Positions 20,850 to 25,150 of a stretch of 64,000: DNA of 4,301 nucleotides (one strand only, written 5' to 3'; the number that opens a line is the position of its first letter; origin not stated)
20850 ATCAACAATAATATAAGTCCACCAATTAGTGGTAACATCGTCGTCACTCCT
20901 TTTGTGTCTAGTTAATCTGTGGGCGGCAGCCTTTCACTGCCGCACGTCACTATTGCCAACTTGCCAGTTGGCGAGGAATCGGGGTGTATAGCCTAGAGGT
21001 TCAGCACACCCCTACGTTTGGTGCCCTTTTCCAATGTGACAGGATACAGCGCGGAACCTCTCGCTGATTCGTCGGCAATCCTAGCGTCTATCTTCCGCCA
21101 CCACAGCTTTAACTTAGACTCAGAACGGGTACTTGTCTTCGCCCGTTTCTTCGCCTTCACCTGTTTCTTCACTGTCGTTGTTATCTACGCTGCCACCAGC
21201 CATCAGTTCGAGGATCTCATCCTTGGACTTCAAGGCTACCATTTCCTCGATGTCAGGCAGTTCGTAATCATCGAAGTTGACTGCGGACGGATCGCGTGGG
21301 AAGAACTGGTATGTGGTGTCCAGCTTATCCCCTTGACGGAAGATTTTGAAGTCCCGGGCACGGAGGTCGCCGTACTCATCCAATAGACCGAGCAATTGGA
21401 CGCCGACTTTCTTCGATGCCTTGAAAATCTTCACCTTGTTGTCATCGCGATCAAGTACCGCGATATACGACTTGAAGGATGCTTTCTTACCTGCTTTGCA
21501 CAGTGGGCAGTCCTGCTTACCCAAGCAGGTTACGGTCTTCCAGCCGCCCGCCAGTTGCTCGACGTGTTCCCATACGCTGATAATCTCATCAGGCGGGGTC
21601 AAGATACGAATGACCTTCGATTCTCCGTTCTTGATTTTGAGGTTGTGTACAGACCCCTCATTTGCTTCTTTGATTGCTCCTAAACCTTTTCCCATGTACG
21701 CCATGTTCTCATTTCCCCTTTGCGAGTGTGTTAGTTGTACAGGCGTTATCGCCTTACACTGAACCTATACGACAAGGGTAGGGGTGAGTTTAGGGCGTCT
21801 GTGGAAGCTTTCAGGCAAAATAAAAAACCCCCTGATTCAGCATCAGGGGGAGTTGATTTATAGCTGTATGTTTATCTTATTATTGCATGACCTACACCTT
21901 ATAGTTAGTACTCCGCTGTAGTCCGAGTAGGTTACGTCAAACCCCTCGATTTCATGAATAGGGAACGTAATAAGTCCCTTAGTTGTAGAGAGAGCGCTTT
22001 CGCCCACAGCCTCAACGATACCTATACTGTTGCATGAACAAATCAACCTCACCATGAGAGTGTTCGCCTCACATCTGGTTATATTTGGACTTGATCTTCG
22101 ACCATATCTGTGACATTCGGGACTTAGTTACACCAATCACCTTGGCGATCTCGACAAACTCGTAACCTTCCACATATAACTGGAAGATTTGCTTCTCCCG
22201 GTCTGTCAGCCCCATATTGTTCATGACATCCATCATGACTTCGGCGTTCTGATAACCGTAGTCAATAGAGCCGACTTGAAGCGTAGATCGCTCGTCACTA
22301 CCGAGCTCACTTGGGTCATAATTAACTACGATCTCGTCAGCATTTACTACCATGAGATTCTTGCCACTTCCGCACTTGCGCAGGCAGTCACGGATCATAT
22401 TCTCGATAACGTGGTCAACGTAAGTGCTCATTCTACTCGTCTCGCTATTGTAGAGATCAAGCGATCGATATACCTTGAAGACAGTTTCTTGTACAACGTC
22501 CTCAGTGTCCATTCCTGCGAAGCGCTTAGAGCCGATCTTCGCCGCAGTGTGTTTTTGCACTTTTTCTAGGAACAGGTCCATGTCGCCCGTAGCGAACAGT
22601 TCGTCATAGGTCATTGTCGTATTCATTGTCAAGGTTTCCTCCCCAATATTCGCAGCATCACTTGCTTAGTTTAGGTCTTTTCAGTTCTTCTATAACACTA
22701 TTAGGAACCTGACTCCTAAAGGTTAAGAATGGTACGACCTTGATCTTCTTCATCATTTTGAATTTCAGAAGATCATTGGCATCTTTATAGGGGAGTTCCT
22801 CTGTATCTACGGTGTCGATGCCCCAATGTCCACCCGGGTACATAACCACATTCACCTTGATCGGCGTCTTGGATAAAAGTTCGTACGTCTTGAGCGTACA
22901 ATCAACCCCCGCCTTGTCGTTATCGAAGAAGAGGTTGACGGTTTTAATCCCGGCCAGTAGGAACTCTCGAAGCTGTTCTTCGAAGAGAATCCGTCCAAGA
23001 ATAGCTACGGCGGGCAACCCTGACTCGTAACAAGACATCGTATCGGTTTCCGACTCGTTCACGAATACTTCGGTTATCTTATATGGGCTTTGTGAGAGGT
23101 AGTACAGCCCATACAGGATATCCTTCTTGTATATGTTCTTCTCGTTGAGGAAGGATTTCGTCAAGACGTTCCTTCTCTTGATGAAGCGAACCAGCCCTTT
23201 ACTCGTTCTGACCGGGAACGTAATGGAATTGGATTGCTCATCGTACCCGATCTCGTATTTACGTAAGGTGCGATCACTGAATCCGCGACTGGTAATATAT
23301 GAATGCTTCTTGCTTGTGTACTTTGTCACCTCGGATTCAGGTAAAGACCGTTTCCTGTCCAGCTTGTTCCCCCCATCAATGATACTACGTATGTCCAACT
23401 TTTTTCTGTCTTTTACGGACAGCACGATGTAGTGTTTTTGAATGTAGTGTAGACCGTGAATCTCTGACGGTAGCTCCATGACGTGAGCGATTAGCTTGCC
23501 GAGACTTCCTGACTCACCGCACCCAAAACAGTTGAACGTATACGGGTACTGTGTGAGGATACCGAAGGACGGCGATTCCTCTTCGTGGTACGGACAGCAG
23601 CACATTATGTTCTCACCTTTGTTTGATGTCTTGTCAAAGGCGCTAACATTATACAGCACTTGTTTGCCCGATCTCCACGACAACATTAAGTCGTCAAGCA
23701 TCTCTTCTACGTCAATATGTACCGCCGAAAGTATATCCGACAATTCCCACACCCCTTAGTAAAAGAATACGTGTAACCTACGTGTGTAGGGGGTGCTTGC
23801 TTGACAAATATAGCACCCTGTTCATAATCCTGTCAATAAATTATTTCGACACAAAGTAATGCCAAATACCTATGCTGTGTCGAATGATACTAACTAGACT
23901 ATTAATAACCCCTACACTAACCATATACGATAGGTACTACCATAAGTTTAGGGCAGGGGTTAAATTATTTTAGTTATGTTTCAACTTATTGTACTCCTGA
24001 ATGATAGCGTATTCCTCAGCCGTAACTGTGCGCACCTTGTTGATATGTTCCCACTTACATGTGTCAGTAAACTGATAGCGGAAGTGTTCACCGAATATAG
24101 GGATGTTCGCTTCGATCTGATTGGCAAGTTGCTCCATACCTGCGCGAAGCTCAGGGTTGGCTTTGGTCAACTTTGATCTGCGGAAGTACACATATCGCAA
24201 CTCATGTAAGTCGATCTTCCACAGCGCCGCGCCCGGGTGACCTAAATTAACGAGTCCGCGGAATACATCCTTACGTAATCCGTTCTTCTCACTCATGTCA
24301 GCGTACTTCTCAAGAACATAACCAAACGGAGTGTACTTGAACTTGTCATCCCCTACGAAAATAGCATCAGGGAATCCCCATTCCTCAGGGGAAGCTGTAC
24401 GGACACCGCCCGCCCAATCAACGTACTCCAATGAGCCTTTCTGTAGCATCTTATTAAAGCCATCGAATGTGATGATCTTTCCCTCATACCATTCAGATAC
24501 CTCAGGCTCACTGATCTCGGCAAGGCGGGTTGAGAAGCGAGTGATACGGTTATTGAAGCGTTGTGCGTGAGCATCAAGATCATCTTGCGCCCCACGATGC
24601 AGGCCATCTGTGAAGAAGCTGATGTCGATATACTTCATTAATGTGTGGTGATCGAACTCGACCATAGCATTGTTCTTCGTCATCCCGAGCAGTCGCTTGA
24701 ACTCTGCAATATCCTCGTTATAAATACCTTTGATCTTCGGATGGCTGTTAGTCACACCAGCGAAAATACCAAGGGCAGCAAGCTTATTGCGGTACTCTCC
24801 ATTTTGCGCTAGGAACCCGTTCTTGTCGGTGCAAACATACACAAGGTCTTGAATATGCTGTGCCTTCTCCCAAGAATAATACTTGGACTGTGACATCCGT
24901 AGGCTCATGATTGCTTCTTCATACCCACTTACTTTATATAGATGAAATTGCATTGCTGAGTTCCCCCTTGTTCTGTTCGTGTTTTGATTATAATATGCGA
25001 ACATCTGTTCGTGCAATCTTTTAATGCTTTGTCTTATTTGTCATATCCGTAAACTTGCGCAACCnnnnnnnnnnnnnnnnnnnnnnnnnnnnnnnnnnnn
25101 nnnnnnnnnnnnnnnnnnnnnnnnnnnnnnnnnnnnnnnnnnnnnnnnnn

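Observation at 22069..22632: Small ECF-like sigma factor in the putative host-transcribed early operon (primase-sigma-orf): candidate middle-gene sigma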

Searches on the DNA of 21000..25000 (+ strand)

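Call 6: search_dna_similar(query=window:21000-25000:+, collection=phages, mode=near, max_rows=20)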
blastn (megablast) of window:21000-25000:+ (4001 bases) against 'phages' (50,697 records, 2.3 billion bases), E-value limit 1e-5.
No match.

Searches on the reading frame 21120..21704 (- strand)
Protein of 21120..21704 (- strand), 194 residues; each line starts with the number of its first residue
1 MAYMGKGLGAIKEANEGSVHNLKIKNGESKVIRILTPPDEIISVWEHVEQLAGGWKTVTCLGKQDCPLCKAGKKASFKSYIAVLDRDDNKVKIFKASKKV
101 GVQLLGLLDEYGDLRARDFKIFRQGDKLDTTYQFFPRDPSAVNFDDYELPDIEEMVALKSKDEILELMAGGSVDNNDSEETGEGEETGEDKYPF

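Call 3: search_protein_families(library=pfam, proteins=[window:21120-21704:-], max_evalue=1)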
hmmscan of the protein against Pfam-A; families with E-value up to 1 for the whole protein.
window:21120-21704:- (194 aa): 0 families

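Call 4: search_protein_families(library=phrogs, proteins=[window:21120-21704:-], max_evalue=0.01)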
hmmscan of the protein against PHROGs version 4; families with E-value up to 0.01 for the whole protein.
window:21120-21704:- (194 aa): 6 families
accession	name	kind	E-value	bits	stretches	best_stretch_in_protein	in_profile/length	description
phrog_14578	-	DNA, RNA and nucleotide metabolism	3.3e-23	83.6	1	22-181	21-193/206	single strand DNA binding protein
phrog_28938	-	unknown function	3.6e-09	37.1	1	6-169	6-178/255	-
phrog_1192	-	DNA, RNA and nucleotide metabolism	2.1e-08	35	1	85-185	132-246/326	single strand DNA binding protein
phrog_1607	-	DNA, RNA and nucleotide metabolism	6.4e-08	33.6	1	97-146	117-182/285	single strand DNA binding protein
phrog_8542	-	unknown function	0.00011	22.8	0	78-132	121-177/298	-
phrog_17226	-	unknown function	0.0033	17.7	1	20-89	71-150/307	-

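Call 61: find_encoding_contigs(protein=window:21120-21704:-, flank=10000, max_places=2)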
Protein window:21120-21704:- (194 aa): 1 contig read that carries it; 1 place shown.
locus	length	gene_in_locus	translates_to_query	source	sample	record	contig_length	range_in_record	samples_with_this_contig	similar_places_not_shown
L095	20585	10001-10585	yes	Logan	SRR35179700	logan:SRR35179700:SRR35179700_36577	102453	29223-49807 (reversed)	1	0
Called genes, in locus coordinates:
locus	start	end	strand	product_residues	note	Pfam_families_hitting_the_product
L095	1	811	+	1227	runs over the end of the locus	PF24517:CBM96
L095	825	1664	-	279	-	PF02899:Phage_int_SAM_1, PF13495:Phage_int_SAM_4, PF00589:Phage_integrase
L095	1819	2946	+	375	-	-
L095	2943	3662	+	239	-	PF01695:IstB_IS21 (faint)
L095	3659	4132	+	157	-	PF13392:HNH_3 (weak)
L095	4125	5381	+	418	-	PF03796:DnaB_C, PF06745:ATPase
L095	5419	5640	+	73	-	-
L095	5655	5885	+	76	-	-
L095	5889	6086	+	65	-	-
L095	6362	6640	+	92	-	-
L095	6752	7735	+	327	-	-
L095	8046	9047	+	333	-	PF01807:Zn_ribbon_DnaG, PF13662:Toprim_4 (weak), PF13155:Toprim_2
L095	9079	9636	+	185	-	PF04542:Sigma70_r2 (weak), PF04545:Sigma70_r4 (weak)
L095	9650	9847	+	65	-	-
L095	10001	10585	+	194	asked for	-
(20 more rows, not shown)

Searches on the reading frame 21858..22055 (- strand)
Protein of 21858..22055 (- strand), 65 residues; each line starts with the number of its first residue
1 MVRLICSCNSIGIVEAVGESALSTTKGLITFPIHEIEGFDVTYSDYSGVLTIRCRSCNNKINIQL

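Call 3: search_protein_families(library=pfam, proteins=[window:21858-22055:-], max_evalue=1)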
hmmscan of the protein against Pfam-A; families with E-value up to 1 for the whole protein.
window:21858-22055:- (65 aa): 0 families

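Call 4: search_protein_families(library=phrogs, proteins=[window:21858-22055:-], max_evalue=0.01)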
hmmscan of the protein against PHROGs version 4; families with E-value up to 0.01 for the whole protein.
window:21858-22055:- (65 aa): 0 families

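Call 64: search_protein_families(library=phrogs, proteins=[window:21858-22055:-], max_evalue=0.01)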
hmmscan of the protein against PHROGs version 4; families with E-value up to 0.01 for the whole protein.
window:21858-22055:- (65 aa): 0 families
